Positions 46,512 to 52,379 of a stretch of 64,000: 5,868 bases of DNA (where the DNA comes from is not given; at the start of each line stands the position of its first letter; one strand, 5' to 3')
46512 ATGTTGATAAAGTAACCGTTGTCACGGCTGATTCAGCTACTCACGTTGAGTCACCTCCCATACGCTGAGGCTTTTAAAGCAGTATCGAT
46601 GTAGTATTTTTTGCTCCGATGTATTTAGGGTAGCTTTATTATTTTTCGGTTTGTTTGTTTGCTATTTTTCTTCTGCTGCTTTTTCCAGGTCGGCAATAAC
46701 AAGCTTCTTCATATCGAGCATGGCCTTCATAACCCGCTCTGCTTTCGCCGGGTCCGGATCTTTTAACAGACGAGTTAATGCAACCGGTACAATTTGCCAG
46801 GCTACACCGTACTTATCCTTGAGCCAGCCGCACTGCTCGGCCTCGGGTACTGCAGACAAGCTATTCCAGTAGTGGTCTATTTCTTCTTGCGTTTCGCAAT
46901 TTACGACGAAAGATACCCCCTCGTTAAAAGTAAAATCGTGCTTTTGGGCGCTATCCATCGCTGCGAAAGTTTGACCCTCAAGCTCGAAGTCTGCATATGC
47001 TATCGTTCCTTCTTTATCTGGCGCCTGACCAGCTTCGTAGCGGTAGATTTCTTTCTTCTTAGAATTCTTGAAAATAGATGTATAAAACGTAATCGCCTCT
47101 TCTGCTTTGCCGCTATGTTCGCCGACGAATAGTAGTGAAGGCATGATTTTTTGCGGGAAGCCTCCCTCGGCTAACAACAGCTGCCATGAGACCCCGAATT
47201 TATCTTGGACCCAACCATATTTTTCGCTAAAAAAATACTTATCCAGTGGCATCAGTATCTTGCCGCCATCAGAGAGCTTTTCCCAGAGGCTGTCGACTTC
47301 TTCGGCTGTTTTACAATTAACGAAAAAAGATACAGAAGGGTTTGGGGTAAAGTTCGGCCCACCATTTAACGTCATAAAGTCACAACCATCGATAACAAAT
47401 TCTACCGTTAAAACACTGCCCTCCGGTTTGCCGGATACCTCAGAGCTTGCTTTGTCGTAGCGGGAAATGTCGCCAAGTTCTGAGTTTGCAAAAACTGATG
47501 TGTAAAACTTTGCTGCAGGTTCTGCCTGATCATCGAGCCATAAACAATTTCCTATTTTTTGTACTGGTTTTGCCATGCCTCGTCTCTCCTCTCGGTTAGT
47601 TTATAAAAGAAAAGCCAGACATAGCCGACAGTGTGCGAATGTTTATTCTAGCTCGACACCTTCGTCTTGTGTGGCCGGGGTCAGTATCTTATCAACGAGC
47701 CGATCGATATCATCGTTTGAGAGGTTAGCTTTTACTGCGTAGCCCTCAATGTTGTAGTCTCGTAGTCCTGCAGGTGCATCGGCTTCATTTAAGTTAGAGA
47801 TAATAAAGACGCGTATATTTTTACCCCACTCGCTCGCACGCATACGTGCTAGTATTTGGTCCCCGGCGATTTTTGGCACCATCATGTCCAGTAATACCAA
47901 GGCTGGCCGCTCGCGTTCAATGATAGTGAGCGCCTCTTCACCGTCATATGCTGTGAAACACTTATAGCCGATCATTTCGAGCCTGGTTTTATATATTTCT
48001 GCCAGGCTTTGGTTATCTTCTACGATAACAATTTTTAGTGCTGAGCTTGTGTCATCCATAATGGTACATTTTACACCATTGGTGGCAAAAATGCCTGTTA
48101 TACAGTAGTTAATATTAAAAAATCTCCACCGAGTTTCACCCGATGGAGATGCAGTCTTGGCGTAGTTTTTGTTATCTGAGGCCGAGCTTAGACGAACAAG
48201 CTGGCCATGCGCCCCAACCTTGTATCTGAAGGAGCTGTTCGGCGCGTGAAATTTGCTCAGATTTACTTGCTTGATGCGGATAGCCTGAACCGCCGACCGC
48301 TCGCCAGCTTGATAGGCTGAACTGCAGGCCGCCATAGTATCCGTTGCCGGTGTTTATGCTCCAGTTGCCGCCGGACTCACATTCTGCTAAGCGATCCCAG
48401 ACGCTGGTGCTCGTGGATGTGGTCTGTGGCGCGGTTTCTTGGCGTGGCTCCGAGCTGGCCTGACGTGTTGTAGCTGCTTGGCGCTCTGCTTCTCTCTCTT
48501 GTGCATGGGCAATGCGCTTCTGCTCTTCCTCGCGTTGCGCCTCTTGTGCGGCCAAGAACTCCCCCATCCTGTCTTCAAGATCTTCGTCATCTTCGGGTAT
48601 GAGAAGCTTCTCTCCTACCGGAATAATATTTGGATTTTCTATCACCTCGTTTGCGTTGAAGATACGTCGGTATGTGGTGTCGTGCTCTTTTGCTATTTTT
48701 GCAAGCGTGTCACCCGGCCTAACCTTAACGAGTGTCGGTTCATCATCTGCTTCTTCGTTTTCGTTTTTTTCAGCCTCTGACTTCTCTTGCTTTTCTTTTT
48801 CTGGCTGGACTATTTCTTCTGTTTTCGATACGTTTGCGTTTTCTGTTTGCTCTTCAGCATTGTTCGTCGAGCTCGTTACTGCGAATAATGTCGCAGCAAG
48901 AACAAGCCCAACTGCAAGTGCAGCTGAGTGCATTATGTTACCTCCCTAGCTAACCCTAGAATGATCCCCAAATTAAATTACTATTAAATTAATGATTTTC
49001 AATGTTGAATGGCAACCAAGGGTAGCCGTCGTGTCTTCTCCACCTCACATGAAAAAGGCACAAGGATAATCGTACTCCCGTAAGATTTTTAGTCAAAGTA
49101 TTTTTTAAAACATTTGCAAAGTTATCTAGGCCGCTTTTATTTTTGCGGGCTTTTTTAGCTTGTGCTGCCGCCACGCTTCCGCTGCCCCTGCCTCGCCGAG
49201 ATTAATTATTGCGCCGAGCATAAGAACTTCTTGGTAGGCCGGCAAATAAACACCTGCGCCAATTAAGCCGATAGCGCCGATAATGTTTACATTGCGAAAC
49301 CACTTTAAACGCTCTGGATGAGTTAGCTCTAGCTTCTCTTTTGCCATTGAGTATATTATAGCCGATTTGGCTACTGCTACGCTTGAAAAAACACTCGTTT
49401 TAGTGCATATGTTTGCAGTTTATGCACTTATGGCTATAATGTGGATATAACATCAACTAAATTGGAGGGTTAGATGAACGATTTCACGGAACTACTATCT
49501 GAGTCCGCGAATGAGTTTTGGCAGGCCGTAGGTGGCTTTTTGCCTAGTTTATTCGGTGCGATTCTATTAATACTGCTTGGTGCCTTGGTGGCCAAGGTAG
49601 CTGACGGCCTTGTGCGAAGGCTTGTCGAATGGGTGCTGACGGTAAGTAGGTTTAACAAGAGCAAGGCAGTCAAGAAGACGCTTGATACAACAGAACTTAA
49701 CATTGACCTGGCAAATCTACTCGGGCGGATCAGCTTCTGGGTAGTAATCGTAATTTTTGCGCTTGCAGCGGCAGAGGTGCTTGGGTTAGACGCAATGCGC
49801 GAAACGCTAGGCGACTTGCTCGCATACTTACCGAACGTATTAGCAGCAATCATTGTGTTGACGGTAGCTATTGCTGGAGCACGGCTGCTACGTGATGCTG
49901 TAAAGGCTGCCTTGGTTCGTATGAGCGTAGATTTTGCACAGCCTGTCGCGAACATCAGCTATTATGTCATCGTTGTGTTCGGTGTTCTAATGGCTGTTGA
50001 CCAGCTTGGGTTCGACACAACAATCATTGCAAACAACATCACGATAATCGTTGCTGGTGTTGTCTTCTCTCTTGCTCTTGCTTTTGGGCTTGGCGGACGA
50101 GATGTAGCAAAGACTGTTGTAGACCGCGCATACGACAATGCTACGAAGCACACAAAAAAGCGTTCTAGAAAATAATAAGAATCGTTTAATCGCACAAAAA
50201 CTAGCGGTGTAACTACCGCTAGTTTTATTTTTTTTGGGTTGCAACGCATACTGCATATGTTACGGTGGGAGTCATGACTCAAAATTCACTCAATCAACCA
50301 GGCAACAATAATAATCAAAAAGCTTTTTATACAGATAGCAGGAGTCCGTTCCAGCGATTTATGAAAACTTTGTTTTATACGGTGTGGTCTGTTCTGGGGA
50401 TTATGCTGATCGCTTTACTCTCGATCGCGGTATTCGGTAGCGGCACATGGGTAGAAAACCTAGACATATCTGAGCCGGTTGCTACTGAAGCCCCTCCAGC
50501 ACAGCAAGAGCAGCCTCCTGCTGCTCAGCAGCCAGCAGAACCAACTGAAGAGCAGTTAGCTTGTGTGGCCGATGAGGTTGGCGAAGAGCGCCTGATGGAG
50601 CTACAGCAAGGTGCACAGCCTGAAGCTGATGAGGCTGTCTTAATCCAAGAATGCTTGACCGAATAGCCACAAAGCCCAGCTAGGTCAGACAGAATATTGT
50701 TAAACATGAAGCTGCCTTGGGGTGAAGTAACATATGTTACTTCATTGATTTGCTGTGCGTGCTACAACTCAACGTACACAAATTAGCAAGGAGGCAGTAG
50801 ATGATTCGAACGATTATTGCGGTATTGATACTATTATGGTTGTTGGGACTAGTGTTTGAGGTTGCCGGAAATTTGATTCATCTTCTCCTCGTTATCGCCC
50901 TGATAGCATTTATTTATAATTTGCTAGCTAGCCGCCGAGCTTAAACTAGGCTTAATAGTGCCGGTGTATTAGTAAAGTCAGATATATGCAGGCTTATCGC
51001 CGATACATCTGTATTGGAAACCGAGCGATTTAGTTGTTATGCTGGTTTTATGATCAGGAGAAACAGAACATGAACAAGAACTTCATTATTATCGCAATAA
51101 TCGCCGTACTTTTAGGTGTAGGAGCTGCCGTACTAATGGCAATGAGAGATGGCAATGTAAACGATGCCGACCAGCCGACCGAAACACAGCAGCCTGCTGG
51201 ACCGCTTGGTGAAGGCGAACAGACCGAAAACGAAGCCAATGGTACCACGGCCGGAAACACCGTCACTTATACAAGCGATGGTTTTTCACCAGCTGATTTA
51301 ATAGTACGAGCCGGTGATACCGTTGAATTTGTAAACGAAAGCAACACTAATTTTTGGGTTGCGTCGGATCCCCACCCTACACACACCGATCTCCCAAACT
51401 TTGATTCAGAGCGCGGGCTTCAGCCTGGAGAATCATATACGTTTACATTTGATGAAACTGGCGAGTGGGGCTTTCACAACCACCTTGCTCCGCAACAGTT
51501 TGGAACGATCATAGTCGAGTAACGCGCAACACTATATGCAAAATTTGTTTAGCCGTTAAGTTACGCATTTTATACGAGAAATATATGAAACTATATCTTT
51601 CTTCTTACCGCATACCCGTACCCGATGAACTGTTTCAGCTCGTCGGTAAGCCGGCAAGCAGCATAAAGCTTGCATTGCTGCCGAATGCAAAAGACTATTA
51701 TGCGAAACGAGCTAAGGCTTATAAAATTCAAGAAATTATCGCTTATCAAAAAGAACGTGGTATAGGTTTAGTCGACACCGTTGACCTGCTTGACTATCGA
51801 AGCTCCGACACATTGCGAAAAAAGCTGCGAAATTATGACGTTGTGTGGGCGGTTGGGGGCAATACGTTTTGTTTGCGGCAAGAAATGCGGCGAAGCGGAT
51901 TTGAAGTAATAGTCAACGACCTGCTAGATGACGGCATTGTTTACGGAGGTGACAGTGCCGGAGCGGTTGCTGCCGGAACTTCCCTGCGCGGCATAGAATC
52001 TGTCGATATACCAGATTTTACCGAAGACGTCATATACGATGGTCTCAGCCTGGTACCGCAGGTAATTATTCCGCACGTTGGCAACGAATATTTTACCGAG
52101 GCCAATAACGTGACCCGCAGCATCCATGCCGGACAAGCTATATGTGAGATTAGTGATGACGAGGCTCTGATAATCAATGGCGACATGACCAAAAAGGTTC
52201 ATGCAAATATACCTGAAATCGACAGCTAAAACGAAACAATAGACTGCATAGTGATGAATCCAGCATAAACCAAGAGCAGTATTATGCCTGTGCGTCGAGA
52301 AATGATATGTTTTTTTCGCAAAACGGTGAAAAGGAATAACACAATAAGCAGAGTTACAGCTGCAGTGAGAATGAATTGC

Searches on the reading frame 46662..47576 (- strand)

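Call 38: search_protein_families(library=pfam, proteins=[window:46662-47576:-], max_evalue=0.001)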
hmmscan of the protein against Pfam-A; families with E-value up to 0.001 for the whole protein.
window:46662-47576:- (304 aa): 2 families
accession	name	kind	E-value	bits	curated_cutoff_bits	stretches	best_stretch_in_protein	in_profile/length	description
PF06983.19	3-dmu-9_3-mt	-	2.6e-79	263.7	24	2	6-133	1-115/116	3-demethylubiquinone-9 3-methyltransferase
PF00903.31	Glyoxalase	-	6.5e-10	39.9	20.6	1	11-133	5-121/121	Glyoxalase/Bleomycin resistance protein/Dioxygenase superfamily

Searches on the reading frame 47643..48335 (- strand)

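Call 38: search_protein_families(library=pfam, proteins=[window:47643-48335:-], max_evalue=0.001)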
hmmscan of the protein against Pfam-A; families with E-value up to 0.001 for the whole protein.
window:47643-48335:- (230 aa): 1 family
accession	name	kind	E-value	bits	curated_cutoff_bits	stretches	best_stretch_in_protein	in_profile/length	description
PF00072.30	Response_reg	-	1.4e-15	57.9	30.2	1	102-203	1-100/111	Response regulator receiver domain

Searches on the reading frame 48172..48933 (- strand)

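Call 38: search_protein_families(library=pfam, proteins=[window:48172-48933:-], max_evalue=0.001)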
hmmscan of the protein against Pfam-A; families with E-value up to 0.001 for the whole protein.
window:48172-48933:- (253 aa): 2 families
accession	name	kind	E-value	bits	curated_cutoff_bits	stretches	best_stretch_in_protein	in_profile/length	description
PF06737.19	Transglycosylas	-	2.6e-32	111.7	27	1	176-246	4-77/77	Transglycosylase-like domain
PF01476.26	LysM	-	4.4e-11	43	20.9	1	70-113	2-43/43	LysM domain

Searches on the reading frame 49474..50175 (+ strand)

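Call 38: search_protein_families(library=pfam, proteins=[window:49474-50175:+], max_evalue=0.001)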
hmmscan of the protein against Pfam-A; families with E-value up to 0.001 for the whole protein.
window:49474-50175:+ (233 aa): 1 family
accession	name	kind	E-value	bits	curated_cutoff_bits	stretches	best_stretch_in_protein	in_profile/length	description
PF05552.17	MS_channel_1st_1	-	1.3e-17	63.8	22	2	11-51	2-42/50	Mechanosensitive ion channel, conserved TM helix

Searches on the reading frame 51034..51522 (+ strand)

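Call 38: search_protein_families(library=pfam, proteins=[window:51034-51522:+], max_evalue=0.001)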
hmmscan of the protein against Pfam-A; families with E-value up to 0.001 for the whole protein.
window:51034-51522:+ (162 aa): 2 families
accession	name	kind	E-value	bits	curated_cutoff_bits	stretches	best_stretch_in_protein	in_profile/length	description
PF13473.12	Cupredoxin_1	-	6.8e-08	32.9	27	1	70-161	19-104/104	Cupredoxin-like domain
PF00127.26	Copper-bind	-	0.00041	21.2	21.2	1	84-148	14-83/99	Copper binding proteins, plastocyanin/azurin family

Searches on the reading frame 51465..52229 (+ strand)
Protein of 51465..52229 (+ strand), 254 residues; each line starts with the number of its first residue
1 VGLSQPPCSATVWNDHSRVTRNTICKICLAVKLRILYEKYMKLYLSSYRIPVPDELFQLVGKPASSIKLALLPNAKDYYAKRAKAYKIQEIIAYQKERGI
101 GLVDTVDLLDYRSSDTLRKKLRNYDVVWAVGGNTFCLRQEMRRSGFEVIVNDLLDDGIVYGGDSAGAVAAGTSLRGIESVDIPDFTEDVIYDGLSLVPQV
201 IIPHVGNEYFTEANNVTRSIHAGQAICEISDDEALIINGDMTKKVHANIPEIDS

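Call 24: search_protein_families(library=pfam, proteins=[window:51465-52229:+], max_evalue=0.01)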
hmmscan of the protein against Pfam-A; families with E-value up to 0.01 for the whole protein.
window:51465-52229:+ (254 aa): 1 family
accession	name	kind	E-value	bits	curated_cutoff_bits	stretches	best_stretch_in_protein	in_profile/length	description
PF03575.23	Peptidase_S51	-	4.8e-22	79.1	23.9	1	55-243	21-204/206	Peptidase family S51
